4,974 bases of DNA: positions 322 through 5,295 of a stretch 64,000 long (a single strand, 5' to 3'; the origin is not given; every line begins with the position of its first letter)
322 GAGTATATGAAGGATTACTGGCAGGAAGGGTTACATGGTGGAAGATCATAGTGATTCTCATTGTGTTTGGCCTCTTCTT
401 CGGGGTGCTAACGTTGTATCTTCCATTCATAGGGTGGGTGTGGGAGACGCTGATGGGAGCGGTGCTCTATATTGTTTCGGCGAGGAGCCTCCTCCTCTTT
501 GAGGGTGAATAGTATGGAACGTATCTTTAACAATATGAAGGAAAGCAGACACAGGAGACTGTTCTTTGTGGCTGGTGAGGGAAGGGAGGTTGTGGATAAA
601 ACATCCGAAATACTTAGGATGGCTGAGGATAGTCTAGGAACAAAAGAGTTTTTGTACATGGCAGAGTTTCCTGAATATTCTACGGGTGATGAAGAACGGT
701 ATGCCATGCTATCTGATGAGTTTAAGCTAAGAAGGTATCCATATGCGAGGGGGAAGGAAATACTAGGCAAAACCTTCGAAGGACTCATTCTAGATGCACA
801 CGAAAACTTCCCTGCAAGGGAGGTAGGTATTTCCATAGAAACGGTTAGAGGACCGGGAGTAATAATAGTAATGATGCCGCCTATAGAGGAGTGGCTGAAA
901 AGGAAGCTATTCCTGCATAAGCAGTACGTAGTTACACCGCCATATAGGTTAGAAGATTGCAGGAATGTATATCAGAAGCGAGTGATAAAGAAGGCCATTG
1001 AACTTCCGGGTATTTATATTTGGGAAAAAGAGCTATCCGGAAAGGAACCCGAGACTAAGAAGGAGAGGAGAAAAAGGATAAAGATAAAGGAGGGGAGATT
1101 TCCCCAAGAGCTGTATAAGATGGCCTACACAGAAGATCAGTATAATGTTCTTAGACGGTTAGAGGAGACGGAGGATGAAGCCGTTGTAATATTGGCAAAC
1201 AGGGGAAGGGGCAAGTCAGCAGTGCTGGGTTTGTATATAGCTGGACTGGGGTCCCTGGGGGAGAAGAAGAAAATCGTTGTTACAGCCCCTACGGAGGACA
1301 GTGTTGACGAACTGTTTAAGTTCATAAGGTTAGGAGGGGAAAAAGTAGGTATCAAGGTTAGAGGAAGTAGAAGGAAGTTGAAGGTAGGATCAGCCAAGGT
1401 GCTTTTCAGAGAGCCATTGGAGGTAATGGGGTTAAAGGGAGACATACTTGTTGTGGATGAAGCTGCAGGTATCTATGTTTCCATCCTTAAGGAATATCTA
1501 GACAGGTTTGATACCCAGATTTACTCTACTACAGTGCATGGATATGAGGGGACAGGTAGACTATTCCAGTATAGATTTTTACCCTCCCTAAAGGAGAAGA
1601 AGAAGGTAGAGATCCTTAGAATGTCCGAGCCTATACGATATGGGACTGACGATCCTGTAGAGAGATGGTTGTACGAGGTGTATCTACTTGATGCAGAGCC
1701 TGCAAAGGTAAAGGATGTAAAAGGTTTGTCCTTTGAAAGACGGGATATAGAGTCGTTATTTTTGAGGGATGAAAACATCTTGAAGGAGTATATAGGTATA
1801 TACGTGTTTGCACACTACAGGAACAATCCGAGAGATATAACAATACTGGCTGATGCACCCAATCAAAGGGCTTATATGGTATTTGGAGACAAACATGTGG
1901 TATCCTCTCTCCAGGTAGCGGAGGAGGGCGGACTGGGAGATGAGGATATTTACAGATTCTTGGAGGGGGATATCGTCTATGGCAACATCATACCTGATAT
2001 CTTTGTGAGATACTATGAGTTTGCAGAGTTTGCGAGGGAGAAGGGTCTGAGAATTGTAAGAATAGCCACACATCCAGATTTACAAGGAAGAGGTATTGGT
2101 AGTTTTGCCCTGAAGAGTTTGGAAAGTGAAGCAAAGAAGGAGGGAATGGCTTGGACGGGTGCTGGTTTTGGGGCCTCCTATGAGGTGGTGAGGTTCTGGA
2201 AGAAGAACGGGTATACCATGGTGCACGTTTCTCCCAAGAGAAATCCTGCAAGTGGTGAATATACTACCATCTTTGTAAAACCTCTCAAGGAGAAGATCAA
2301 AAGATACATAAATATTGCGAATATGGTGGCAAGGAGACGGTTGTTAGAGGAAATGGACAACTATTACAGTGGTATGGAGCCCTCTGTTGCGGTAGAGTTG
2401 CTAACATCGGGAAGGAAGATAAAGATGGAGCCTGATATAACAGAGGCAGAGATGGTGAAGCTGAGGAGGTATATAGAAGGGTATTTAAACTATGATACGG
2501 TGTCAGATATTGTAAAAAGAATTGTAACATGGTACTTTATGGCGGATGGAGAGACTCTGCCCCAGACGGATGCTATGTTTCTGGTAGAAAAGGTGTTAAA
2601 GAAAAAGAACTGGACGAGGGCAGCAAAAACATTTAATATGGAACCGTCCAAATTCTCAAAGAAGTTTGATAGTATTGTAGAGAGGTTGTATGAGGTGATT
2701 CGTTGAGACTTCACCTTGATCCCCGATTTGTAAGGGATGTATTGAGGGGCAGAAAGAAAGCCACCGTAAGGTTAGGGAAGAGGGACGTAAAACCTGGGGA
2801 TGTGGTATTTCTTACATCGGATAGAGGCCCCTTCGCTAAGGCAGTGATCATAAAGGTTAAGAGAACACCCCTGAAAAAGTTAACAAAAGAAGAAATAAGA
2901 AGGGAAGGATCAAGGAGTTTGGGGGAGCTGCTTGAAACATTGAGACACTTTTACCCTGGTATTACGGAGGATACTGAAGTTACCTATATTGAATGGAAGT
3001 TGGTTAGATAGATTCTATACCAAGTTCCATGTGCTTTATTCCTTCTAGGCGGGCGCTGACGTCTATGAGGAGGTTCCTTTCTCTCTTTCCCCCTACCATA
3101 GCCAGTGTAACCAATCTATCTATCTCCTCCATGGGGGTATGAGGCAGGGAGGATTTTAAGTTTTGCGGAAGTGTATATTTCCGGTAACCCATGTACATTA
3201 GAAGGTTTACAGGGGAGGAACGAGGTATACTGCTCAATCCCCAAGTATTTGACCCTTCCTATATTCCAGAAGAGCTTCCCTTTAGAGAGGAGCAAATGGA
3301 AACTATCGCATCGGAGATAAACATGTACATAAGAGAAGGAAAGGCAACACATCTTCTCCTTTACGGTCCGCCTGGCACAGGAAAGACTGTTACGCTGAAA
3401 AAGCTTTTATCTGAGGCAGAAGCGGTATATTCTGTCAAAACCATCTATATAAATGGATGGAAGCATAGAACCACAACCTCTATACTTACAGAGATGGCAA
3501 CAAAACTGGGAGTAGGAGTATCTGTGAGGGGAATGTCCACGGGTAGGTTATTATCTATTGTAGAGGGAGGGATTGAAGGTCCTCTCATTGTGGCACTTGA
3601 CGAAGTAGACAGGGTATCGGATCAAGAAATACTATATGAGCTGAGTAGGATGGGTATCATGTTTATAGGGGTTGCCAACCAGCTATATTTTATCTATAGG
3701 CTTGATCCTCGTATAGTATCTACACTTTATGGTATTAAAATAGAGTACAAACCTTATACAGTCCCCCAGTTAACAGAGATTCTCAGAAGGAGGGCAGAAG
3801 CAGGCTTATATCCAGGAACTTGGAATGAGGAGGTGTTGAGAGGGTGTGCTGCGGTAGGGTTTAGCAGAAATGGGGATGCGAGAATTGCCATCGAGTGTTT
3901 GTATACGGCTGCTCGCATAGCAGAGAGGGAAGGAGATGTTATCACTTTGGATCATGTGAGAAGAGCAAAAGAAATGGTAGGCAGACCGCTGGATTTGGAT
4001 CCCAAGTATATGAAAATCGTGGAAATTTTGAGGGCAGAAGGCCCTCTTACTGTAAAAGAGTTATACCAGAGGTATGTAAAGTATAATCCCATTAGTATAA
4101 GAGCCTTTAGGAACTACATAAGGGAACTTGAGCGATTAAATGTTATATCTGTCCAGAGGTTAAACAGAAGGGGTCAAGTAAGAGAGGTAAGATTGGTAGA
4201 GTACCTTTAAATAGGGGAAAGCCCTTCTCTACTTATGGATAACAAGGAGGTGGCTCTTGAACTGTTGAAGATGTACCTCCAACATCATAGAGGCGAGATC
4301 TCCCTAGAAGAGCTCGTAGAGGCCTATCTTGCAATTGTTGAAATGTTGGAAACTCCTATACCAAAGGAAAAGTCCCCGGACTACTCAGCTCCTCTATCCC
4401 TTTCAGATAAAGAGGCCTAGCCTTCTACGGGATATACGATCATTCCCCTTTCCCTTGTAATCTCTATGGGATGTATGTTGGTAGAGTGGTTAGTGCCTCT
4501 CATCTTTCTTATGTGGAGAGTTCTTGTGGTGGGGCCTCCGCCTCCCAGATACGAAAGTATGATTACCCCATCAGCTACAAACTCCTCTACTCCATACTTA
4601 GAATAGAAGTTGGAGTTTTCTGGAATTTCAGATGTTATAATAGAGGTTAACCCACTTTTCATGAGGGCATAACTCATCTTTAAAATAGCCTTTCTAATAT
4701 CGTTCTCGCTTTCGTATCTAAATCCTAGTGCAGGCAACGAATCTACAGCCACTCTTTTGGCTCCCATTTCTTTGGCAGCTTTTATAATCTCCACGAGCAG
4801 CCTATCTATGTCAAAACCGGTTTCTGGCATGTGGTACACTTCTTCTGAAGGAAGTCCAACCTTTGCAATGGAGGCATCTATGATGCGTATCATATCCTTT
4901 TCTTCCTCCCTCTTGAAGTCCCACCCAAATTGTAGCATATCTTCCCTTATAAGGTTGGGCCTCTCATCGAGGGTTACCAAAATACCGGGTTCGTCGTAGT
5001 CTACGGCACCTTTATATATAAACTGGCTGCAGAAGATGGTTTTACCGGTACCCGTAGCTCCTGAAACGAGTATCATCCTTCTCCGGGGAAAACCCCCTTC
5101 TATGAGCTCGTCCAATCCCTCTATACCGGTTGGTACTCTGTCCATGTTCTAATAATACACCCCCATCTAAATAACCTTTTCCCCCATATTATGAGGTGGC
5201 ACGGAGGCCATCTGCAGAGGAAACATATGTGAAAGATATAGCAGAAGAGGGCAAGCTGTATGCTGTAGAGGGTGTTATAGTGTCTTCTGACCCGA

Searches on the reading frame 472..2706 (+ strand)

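Call 61: search_protein_families(library=pfam, proteins=[window:472-2706:+], max_evalue=0.00001)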
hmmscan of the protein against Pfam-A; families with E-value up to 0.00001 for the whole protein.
window:472-2706:+ (744 aa): 3 families
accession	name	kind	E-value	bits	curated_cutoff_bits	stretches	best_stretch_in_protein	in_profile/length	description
PF05127.21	NAT10_TcmA_helicase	-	2e-48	165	22.7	1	239-407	1-176/176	RNA cytidine acetyltransferase NAT10/TcmA, helicase domain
PF13718.12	GNAT_acetyltr_2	-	4.4e-33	115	24.6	2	441-552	3-123/229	GNAT acetyltransferase 2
PF08351.18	TmcA_N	-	5.7e-28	98.4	22.7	1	15-183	3-176/178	tRNA(Met) cytidine acetyltransferase TmcA, N-terminal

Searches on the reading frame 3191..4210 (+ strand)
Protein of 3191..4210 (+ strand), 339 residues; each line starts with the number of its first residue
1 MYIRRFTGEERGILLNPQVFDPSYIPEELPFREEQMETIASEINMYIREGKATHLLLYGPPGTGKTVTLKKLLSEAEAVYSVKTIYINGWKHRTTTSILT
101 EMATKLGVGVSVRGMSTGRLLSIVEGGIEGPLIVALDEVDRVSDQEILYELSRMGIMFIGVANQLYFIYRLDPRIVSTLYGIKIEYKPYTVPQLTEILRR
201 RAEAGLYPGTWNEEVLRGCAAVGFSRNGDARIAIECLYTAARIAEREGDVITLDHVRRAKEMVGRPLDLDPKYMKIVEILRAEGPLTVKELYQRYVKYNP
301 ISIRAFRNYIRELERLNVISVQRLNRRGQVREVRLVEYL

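Call 44: search_protein_families(library=pfam, proteins=[window:3191-4210:+], max_evalue=0.001)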
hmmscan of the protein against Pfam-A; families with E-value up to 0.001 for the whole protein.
window:3191-4210:+ (339 aa): 13 families
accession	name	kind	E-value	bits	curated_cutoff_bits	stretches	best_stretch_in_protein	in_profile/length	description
PF22703.2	Cdc6_lid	-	2.3e-19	69.5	27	1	196-261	2-68/68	Cdc6 AAA+ ATPase-type lid domain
PF13401.12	AAA_22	-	2.2e-11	44.6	27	1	51-154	4-107/130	AAA domain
PF13191.12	AAA_16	-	2.9e-09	38.1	32.6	1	28-79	1-51/167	AAA ATPase domain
PF07728.20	AAA_5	-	7.4e-09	36.2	22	1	54-151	1-86/139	AAA domain (dynein-related subfamily)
PF00004.35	AAA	-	8.4e-08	33.2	21.2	1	55-146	1-73/131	ATPase family associated with various cellular activities (AAA)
PF05673.19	DUF815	-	2.8e-05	23.8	23.8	1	31-97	32-97/249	Protein of unknown function (DUF815)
PF25199.1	nSTAND_NTPase5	-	5.3e-05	23.5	34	1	27-155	16-123/145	Novel STAND NTPase 5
PF13245.12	AAA_19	-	5.6e-05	23.8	25.1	1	51-105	10-64/134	AAA domain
PF09079.17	Cdc6_C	-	0.00012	22.4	25.1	1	277-335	18-86/96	CDC6, C terminal winged helix domain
PF07693.20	KAP_NTPase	-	0.00015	21.6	20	0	38-106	3-75/293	KAP family P-loop domain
PF12775.13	AAA_7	-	0.00017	21.6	25.8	1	48-88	29-70/181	P-loop containing dynein motor region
PF01637.24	ATPase_2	-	0.0008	19.7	33.2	0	42-95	10-62/225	ATPase domain predominantly from Archaea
PF13604.12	AAA_30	-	0.00085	19.5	27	0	53-166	19-129/191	AAA domain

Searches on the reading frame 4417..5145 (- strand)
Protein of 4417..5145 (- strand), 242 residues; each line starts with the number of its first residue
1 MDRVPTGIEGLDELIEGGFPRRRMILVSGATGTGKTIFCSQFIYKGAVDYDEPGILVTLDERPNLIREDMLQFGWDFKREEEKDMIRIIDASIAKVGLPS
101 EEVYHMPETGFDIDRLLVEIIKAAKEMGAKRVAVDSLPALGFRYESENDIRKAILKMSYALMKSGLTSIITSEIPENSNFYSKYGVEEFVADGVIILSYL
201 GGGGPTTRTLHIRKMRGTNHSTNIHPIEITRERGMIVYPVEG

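Call 44: search_protein_families(library=pfam, proteins=[window:4417-5145:-], max_evalue=0.001)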
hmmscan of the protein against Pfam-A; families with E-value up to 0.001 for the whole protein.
window:4417-5145:- (242 aa): 3 families
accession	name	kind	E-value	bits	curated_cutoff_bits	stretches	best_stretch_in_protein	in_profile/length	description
PF06745.19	ATPase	-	1.2e-73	247.8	26.6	1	4-239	1-228/231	KaiC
PF13481.12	AAA_25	-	0.00011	22.3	27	1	3-50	14-61/195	AAA domain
PF03796.21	DnaB_C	-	0.00037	20.4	27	1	4-71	2-68/255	DnaB-like helicase C terminal domain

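Call 62: search_protein_families(library=ncbifam, proteins=[window:4417-5145:-], max_evalue=0.001)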
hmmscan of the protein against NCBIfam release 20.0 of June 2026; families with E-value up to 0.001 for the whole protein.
window:4417-5145:- (242 aa): 9 families
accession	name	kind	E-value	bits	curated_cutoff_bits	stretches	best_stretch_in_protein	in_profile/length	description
NF006799.0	PRK09302.1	equivalog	6.9e-60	203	408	1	2-240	11-241/515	circadian clock protein KaiC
TIGR03877.1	thermo_KaiC_1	hypoth_equivalog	6e-51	173.2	307.25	1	1-239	1-234/238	KaiC domain-containing protein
TIGR02655.1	circ_KaiC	equivalog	1e-46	159.6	546.25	1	3-240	2-231/484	circadian clock protein KaiC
TIGR03880.1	KaiC_arch_3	hypoth_equivalog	4.8e-41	140.7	249.45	1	7-238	1-218/224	KaiC domain-containing protein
TIGR03881.1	KaiC_arch_4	hypoth_equivalog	4e-40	137.9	247.8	1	3-238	2-229/231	KaiC domain-containing protein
NF004723.0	PRK06067.1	subfamily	1e-12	48.1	194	1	4-240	16-238/243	flagellar accessory protein FlaH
NF052589.1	ArlH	equivalog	2.8e-11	43.6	215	1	10-238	8-224/229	archaellum protein ArlH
TIGR03878.1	thermo_KaiC_2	hypoth_equivalog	1.5e-08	34.3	232.2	1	16-171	30-172/259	KaiC domain-containing protein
NF003301.0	PRK04301.1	equivalog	0.00086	18.6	259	0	3-43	82-122/316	DNA repair and recombination protein RadA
